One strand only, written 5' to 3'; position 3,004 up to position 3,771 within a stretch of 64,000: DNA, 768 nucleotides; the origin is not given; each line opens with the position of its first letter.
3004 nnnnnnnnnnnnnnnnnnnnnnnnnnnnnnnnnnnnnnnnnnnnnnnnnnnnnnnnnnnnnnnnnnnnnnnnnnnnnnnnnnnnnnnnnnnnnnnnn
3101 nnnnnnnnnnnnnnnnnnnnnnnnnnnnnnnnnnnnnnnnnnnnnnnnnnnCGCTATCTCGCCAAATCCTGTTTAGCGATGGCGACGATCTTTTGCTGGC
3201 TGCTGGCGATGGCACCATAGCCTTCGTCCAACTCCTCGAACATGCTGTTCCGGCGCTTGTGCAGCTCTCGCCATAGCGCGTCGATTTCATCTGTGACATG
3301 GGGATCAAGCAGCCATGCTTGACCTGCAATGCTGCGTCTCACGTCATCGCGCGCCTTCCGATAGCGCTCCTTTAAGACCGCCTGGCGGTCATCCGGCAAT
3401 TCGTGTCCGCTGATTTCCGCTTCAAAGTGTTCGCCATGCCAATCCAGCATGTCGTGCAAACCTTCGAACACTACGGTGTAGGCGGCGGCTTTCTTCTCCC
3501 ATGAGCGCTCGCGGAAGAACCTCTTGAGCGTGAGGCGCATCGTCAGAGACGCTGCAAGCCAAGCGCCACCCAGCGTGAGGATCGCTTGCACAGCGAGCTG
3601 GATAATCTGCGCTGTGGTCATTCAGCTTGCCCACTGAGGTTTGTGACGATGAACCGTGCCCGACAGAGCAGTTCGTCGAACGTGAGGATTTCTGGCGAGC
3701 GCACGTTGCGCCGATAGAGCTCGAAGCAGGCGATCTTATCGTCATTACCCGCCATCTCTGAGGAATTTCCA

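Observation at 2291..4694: Shedu-like nuclease translationally coupled to a membrane protein and a 286-aa orphan: candidate three-gene defence operon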

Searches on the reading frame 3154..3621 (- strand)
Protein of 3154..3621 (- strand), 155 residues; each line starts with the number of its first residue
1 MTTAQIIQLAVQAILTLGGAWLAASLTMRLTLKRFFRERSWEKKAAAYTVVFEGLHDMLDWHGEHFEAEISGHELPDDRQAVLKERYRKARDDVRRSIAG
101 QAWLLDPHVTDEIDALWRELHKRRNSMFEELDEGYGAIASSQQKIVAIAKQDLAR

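Call 3: search_protein_families(library=pfam, proteins=[window:3154-3621:-], max_evalue=0.1)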
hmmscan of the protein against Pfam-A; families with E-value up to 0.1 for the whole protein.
window:3154-3621:- (155 aa): 0 families

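Call 4: search_protein_families(library=padloc, proteins=[window:3154-3621:-], max_evalue=1)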
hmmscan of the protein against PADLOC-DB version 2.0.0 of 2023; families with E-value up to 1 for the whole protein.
window:3154-3621:- (155 aa): 1 family
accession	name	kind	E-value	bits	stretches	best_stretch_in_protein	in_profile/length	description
PDLC01439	typeIV_DinG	-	0.011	12.5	1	43-133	182-259/575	CAS-IV-A; associated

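Call 5: search_protein_families(library=ncbifam, proteins=[window:3154-3621:-], max_evalue=1)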
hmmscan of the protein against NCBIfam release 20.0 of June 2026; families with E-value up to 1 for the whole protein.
window:3154-3621:- (155 aa): 0 families

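Call 37: find_homologous_proteins(query=window:3154-3621:-, max_evalue=0.001)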
Query window:3154-3621:- (155 aa): 14 proteins with E <= 0.001 among 63 candidates.
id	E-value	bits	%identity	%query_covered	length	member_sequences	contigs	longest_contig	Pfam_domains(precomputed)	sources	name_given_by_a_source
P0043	1.8e-93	328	96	100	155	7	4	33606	-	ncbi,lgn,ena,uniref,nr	ncbi:hypothetical protein [Brevundimonas sp.]|uniref:hypothetical protein n=1 Tax=Brevundimonas sp. 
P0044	5.1e-86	304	88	100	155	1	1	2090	-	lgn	-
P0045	6.8e-86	304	88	100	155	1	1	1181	-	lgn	-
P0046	1.1e-82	293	85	100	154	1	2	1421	-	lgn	-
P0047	5.4e-81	288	85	100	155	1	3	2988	-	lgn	-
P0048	5.6e-57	210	90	68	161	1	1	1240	-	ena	-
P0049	7.0e-56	206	63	99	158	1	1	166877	-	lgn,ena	-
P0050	3.6e-54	201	61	99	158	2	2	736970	-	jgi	-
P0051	6.6e-54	200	61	99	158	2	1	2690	-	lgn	-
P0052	3.3e-51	191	59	99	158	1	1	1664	-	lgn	-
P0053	9.0e-50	187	59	99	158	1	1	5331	-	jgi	-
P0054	2.9e-48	182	61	90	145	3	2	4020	-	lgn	-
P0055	8.4e-43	164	57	99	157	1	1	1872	-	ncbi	-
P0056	1.9e-40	156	54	92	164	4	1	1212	-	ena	-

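Call 38: find_encoding_contigs(protein=P0049, flank=6000, max_places=3)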
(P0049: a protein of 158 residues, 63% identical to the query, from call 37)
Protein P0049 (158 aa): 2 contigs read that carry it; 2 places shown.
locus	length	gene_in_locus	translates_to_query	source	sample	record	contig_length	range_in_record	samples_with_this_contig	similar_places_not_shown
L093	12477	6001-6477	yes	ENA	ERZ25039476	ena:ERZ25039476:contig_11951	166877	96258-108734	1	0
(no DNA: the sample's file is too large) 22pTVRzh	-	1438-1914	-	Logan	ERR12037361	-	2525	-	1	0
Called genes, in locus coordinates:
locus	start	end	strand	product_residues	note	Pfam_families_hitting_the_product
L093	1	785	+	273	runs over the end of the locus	PF01738:DLH, PF02129:Peptidase_S15 (faint), PF08840:BAAT_C (faint), PF00326:Peptidase_S9 (weak)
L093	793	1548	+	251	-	PF00756:Esterase (faint)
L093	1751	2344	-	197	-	PF01025:GrpE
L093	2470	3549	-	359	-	PF01628:HrcA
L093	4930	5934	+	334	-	PF14082:SduA_C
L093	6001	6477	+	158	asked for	-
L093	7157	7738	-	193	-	PF04909:Amidohydro_2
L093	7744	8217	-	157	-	-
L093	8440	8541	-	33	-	-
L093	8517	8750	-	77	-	PF07237:DUF1428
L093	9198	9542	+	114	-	-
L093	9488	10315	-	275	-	-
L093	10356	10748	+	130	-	-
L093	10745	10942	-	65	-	PF07237:DUF1428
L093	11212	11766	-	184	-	PF13858:DUF4199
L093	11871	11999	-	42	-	PF00196:GerE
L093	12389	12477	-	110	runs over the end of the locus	-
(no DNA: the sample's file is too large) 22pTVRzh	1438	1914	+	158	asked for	-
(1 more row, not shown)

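Call 39: find_encoding_contigs(protein=P0050, flank=6000, max_places=3)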
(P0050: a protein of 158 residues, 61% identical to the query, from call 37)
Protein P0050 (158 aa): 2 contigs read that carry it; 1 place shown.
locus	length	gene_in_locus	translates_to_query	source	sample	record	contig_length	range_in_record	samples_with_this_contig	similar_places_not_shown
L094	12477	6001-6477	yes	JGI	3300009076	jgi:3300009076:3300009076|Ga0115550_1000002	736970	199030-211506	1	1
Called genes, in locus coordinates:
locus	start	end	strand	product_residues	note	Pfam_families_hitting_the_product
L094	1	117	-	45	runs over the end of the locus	PF08085:Entericidin (weak)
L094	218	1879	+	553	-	PF02776:TPP_enzyme_N, PF00205:TPP_enzyme_M, PF02775:TPP_enzyme_C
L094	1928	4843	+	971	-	PF02739:5_3_exonuc_N, PF01367:5_3_exonuc, PF01612:DNA_pol_A_exo1, PF00476:DNA_pol_A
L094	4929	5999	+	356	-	PF14082:SduA_C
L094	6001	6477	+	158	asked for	-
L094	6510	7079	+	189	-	-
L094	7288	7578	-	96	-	-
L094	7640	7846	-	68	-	-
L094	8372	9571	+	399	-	PF00070:Pyr_redox (faint), PF00890:FAD_binding_2, PF01266:DAO (weak), PF01494:FAD_binding_3, PF03486:HI0933_like, PF12831:FAD_oxidored, PF13450:NAD_binding_8 (weak), PF22780:HI0933_like_1st, +2 more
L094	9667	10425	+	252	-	PF01746:tRNA_m1G_MT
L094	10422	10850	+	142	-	PF01245:Ribosomal_L19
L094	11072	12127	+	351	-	-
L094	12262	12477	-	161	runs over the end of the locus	PF09537:DUF2383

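Call 40: find_encoding_contigs(protein=P0043, flank=6000, max_places=4)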
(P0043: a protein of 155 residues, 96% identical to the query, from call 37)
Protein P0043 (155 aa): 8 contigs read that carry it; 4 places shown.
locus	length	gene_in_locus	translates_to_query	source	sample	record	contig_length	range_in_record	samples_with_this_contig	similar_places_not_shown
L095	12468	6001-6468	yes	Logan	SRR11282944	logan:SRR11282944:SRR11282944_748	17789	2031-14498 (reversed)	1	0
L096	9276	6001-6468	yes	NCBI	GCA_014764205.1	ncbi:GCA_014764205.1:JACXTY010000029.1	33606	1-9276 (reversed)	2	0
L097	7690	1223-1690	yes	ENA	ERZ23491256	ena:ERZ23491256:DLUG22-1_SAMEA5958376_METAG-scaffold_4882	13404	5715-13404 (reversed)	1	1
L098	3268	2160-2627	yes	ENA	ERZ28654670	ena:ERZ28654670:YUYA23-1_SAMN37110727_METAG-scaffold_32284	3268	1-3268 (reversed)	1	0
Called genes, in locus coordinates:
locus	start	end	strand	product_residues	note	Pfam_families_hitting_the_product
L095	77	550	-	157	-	PF08982:AtaL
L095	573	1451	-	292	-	PF01073:3Beta_HSD (weak), PF01370:Epimerase, PF05368:NmrA, PF13460:NAD_binding_10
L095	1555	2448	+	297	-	PF00126:HTH_1, PF03466:LysR_substrate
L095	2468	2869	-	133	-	PF01638:HxlR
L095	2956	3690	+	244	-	PF00106:adh_short, PF08659:KR, PF23441:SDR, PF13561:adh_short_C2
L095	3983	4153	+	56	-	-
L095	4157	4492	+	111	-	-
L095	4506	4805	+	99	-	-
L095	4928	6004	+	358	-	PF14082:SduA_C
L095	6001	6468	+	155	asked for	-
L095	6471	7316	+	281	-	PF18165:pP_pnuc_1, PF18166:pP_pnuc_2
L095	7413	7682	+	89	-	-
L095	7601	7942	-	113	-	-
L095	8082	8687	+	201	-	-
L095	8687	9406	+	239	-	PF02586:SRAP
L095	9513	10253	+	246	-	PF13545:HTH_Crp_2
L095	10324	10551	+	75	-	-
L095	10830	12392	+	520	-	PF08448:PAS_4 (weak), PF08447:PAS_3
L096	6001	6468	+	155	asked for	-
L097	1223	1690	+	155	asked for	-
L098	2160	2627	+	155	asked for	-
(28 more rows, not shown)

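Call 56: search_protein_families(library=pfam, proteins=[L094:6510-7079:+, L095:7413-7682:+, L095:8082-8687:+], max_evalue=0.05)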
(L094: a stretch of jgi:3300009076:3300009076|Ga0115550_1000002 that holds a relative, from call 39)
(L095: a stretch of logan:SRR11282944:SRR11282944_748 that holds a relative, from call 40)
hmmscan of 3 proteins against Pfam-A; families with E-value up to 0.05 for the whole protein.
L094:6510-7079:+ (189 aa): 0 families

L095:7413-7682:+ (89 aa): 1 family
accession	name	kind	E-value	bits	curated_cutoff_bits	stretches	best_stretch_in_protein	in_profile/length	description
PF19731.4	DUF6222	-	0.023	15.3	26.9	1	47-73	35-58/62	Family of unknown function (DUF6222)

L095:8082-8687:+ (201 aa): 0 families

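Call 64: search_protein_families(library=phrogs, proteins=[window:3154-3621:-, L094:6510-7079:+], max_evalue=0.01)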
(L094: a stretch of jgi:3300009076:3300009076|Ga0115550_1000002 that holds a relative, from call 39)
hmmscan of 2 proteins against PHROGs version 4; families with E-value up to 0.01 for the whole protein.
window:3154-3621:- (155 aa): 2 families
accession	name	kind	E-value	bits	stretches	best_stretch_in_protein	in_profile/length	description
phrog_17948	-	unknown function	5e-07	30.9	1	20-119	17-124/185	-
phrog_4858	-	unknown function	0.0087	17.1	0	87-147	7-67/114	-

L094:6510-7079:+ (189 aa): 4 families
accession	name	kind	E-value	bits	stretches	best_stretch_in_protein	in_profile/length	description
phrog_21138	-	unknown function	5.6e-21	77.1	1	4-90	3-88/198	-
phrog_9019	-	DNA, RNA and nucleotide metabolism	2.1e-09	38.6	1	14-72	57-115/160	Holliday junction resolvase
phrog_22215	-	unknown function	8.9e-05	23.3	1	14-76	215-284/324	-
phrog_945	-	DNA, RNA and nucleotide metabolism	0.00033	21.4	1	14-66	12-63/145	endonuclease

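Call 67: search_dna_similar(query=window:3154-3621:-, collection=plasmids, mode=protein, max_evalue=0.01, max_rows=15)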
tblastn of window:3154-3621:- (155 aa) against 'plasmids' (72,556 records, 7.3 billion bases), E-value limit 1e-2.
Records with a match: 1; places in all: 1; records where one place covers at least 80% of the query: 1.
Best place of each record, by identity: <60% 1.
By first word of the organism name: Photobacterium 1.
By predicted mobility (MOB-suite, as given by PLSDB): conjugative 1.
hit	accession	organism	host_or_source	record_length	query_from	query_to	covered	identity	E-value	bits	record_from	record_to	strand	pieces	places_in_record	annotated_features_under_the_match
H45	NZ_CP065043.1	Photobacterium damselae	Seriola lalandi,cell culture,caudal ...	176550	8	153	94%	24.7%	8e-3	43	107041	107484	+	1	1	hypothetical protein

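Call 68: get_annotated_region(hit=H45, flank=4000)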
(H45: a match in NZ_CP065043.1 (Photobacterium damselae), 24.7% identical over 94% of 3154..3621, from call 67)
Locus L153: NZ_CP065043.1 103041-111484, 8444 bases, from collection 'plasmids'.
description: Photobacterium damselae subsp. damselae strain AS-16-0963-3 plasmid pPHDD1, complete sequence
organism: Photobacterium damselae (NCBI taxid 85581)
taxonomy: Bacteria; Pseudomonadota; Gammaproteobacteria; Vibrionales; Vibrionaceae; Photobacterium; Photobacterium damselae
host: -; source: Seriola lalandi,cell culture,caudal kidney,farmed fish; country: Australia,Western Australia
typing (MOB-suite, as given by PLSDB): conjugative; relaxase MOBF; mating-pair formation MPF_F
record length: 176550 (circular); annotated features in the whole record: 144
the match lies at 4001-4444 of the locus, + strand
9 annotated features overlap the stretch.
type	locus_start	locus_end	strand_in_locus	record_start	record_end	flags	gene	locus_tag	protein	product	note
CDS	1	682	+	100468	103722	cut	-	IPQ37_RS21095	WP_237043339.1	type I restriction endonuclease subunit R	-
CDS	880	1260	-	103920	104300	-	-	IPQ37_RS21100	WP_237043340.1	hypothetical protein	-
CDS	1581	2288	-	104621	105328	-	-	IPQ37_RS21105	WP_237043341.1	hypothetical protein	-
CDS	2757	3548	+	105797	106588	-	mauJ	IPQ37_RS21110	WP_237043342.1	methylamine utilization protein MauJ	-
CDS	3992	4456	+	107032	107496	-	-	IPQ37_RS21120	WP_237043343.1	hypothetical protein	-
CDS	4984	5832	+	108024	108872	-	-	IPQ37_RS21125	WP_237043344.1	serine protease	-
CDS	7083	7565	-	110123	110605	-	-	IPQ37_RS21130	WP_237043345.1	hypothetical protein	-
CDS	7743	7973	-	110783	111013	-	-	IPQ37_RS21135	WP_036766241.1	hypothetical protein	-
CDS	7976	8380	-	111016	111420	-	-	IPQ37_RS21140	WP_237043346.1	hypothetical protein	-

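Call 72: predict_structure(alignment_id=A4)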
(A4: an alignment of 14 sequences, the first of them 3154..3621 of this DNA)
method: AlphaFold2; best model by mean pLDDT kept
length: 155 residues; sequences in the alignment: 14
mean_pLDDT: 81.4   pTM: 0.67
mean pLDDT of the five models: 81.4, 81.4, 80.8, 79.3, 74.6
residues with pLDDT >= 90: 44; 70-90: 76; 50-70: 31; < 50: 4
segments of 3 or more residues with pLDDT < 50: 17-19
pLDDT, mean of each block of 10 residues (from residue 1): 69 53 57 67 87 90 84 86 87 87 87 94 87 92 94 83
secondary structure, 60 per line:
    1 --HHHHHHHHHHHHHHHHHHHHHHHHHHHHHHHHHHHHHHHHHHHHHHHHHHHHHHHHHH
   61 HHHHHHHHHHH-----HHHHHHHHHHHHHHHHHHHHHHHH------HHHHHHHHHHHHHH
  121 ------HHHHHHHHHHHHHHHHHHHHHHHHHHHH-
elements in order: H3-71 H77-100 H107-120 H127-154

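Call 75: fold_search(model_id=the predicted structure, library=pdb)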
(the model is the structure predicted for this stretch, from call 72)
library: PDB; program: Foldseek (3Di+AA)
matches with E <= 10: 370; with E <= 0.001: 0
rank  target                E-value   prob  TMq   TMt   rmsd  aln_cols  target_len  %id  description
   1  1ez3_B                1.2e-01  0.90  0.37  0.45  17.1       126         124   11  CRYSTAL STRUCTURE OF THE NEURONAL T-SNARE SYNTAXIN-1A (released 2000-06-07)
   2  7xge_A                1.2e-01  0.87  0.36  0.34   9.9       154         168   16  Crystal structure of MCL-1 in complex with computationally designed inhibitor protein (released 2022-07-20)
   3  6db1_B                1.8e-01  0.96  0.44  0.48   5.1       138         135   12  2.0 Angstrom Resolution Crystal Structure of N-Terminal Ligand-Binding Domain of Putative Methyl-Accepting Chemotaxis  (released 2018-05-16)
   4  1ez3_A                2.5e-01  0.69  0.34  0.41  17.2       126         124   12  CRYSTAL STRUCTURE OF THE NEURONAL T-SNARE SYNTAXIN-1A (released 2000-06-07)
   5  6db1_A                2.9e-01  0.89  0.43  0.47   5.2       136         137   12  2.0 Angstrom Resolution Crystal Structure of N-Terminal Ligand-Binding Domain of Putative Methyl-Accepting Chemotaxis  (released 2018-05-16)
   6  8d9p                  3.9e-01  0.21  0.20  0.17  17.9       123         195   11  De Novo Photosynthetic Reaction Center Protein Equipped with Heme B and Mn(II) cations (released 2022-09-28)
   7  8jwd                  4.6e-01  0.91  0.47  0.56   4.6       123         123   11  Histidine kinase QseE sensor domain of Escherichia coli O157:H7 (released 2023-11-15)
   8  5vjs                  4.6e-01  0.23  0.22  0.18  17.8       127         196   12  De Novo Photosynthetic Reaction Center Protein Equipped with Heme B, a synthetic Zn porphyrin, and Zn(II) cations (released 2018-04-25)
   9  7jh6_A                5.1e-01  0.87  0.47  0.43   5.5       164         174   11  De novo designed two-domain di-Zn(II) and porphyrin-binding protein (released 2020-12-09)
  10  1k05_B                5.4e-01  0.75  0.41  0.43   6.0       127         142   12  Crystal structure of the Focal Adhesion Targeting Domain of Focal Adhesion Kinase (released 2002-01-30)
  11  6jx6_C                6.7e-01  0.60  0.39  0.40  19.1       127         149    9  Tetrameric form of Smac (released 2019-12-04)
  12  4cqi                  6.7e-01  0.18  0.21  0.29  15.4       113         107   16  Crystal structure of recombinant tubulin-binding cofactor A (TBCA) from Leishmania major (released 2014-11-26)
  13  7xsj_B                8.3e-01  0.57  0.36  0.27  16.4       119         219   11  The structure of the Mint1/Munc18-1/syntaxin-1 complex (released 2022-11-16)
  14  1k05_A                8.8e-01  0.60  0.39  0.43   6.1       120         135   13  Crystal structure of the Focal Adhesion Targeting Domain of Focal Adhesion Kinase (released 2002-01-30)
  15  9qwr_A                8.8e-01  0.44  0.36  0.35  16.9       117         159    8  MIC60 helical bundle dimer (released 2026-02-25)
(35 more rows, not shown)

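Call 76: find_encoding_contigs(protein=P0055, flank=4000, max_places=3)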
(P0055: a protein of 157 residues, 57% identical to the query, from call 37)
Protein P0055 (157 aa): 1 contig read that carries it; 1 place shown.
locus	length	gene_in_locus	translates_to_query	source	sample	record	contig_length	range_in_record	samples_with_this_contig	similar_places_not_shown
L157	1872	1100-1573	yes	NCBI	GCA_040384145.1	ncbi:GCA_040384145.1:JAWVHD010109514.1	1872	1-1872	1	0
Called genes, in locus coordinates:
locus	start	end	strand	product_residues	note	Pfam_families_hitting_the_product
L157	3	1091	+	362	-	?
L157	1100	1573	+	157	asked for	-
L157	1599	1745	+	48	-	-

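Call 77: find_encoding_contigs(protein=P0053, flank=4000, max_places=3)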
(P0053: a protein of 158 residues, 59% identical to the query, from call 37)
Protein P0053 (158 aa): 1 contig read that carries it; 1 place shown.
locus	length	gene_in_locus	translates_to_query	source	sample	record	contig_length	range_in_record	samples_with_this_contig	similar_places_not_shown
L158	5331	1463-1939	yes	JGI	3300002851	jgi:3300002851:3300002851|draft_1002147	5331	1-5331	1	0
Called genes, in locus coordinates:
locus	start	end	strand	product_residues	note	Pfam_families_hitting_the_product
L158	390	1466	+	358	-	PF14082:SduA_C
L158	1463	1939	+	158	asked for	-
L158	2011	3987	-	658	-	PF02518:HATPase_c (weak), PF13589:HATPase_c_3, PF01119:DNA_mis_repair, PF08676:MutL_C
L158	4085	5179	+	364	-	PF01963:TraB_PrgY_gumN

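Call 92: search_protein_representatives(alignment_id=A4)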
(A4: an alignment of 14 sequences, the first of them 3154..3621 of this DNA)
Query: 14 sequences, 158 profile positions. Proteins with E-value up to 0.001 (for the whole library): 1202; up to 1e-10: 412; up to 1e-30: 14. The best 150 are listed.
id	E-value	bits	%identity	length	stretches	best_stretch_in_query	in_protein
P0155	7.3e-49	181.9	-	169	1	8-157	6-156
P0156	8.6e-49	181.6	-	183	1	5-155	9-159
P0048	2.2e-47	177.1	-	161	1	50-153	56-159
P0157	6.0e-42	159.4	-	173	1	13-156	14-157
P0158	1.3e-40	155.1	-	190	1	6-154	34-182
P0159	2.0e-39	151.2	-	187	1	11-157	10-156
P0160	1.3e-35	138.8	-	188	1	6-157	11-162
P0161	4.5e-33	130.6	-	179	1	4-156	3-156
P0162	1.1e-32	129.3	-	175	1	11-155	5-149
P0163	1.9e-32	128.6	-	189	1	10-156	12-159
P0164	1.9e-32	128.5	-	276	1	7-156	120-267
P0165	3.0e-31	124.6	-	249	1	10-157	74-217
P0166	3.2e-31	124.5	-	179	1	6-155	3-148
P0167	5.9e-31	123.7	-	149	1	11-153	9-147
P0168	9.9e-30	119.7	-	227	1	7-155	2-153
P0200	6.0e-23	97.7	-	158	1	14-153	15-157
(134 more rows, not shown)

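Call 96: search_dna_similar(query=P0160, collection=plasmids, mode=protein, max_evalue=0.00001, max_rows=20)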
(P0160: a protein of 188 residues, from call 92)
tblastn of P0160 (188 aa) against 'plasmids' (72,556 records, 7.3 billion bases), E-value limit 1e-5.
No match.

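Call 97: search_dna_similar(query=P0200, collection=plasmids, mode=protein, max_evalue=0.00001, max_rows=20)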
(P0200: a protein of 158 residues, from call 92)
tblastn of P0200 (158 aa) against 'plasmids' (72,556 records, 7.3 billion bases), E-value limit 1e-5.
No match.

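Call 99: search_dna_similar(query=L153:3992-4456:+, collection=plasmids, mode=protein, max_evalue=0.001, max_rows=20)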
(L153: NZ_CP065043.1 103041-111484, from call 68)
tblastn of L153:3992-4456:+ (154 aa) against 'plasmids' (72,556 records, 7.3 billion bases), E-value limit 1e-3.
Records with a match: 4; places in all: 4; records where one place covers at least 80% of the query: 2.
Best place of each record, by identity: >=99% 1; <60% 3.
By first word of the organism name: Vibrio 2; Photobacterium 1; Salmonella 1.
By predicted mobility (MOB-suite, as given by PLSDB): non-mobilizable 3; conjugative 1.
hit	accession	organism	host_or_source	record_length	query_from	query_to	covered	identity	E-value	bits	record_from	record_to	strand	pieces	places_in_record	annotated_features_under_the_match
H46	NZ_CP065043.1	Photobacterium damselae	Seriola lalandi,cell culture,caudal ...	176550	1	154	100%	100.0%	2e-98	316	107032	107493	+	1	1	hypothetical protein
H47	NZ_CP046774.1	Vibrio alginolyticus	wound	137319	39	152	74%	45.6%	7e-27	111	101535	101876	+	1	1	hypothetical protein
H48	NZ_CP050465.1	Vibrio campbellii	single cell,seawater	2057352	39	152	74%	45.6%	1e-26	111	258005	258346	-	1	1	none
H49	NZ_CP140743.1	Salmonella enterica subsp. enterica serovar Newport str. ...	animal,bird feces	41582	3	154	99%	26.2%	5e-6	52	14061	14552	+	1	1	hypothetical protein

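Call 100: find_related_loci(query=A7, collection=viral_contigs, flank=5000)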
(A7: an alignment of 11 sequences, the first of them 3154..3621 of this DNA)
Query A7 (155 aa) in viral_contigs; peptide patterns used: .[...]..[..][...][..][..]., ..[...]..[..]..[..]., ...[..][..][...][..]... (x = any residue, [..] = any of these).
22 stretches matched a pattern; 4 encode a relative of the query (tblastn E <= 1e-3); 4 distinct loci.
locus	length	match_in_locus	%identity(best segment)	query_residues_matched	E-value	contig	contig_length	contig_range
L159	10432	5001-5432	33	6-153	4e-19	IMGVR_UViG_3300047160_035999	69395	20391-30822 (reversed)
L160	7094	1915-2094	38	22-78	5e-8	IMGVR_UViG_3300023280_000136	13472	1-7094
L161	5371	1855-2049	26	7-68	8e-7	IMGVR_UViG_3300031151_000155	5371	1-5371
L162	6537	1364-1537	32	16-74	4e-6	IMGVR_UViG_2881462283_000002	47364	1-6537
